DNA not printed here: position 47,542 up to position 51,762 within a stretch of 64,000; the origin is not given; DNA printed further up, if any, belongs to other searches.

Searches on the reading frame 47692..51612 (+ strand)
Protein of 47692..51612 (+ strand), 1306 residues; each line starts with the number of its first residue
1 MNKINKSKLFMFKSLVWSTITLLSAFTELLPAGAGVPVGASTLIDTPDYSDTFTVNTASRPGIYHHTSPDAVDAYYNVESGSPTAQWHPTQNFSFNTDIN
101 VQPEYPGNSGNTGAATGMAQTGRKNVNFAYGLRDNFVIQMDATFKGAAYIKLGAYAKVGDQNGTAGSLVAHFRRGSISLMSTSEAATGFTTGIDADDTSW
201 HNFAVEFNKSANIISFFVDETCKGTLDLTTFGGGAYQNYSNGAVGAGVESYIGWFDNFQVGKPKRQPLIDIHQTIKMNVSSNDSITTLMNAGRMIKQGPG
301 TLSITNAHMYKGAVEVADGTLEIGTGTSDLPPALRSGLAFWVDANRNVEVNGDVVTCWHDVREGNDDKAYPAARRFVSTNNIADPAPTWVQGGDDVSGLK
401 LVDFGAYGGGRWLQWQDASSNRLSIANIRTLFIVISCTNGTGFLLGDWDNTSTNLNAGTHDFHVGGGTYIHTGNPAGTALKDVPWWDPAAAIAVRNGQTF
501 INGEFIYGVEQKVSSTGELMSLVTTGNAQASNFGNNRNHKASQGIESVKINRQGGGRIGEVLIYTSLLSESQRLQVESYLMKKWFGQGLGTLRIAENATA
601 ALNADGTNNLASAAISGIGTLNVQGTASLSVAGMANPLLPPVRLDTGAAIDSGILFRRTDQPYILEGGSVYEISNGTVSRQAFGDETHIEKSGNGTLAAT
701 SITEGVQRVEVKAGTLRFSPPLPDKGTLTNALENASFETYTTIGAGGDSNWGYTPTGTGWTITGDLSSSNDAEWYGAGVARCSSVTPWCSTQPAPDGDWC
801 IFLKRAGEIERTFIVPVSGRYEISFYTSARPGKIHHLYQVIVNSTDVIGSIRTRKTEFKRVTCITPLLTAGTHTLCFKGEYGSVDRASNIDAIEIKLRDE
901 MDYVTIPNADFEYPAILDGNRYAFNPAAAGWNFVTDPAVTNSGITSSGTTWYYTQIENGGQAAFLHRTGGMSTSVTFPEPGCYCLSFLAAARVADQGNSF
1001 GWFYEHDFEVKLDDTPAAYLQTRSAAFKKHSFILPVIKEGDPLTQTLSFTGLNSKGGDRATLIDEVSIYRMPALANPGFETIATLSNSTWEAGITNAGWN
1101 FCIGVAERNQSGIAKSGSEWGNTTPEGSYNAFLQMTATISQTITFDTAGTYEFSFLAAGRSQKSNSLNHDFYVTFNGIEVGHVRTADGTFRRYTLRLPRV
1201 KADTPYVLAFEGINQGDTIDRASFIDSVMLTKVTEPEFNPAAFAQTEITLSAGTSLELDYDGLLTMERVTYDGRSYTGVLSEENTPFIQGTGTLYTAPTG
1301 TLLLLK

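Call 31: search_protein_families(library=pfam, proteins=[window:47692-51612:+], max_evalue=0.001)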
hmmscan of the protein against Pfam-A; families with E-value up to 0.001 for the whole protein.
window:47692-51612:+ (1306 aa): 2 families
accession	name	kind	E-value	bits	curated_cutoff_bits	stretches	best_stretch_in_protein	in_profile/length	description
PF04862.18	DUF642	-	8.8e-07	29.3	27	0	1074-1183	3-112/157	Protein of unknown function (DUF642)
PF12951.13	PATR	-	8.7e-05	22.9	27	1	295-323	2-30/30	Passenger-associated-transport-repeat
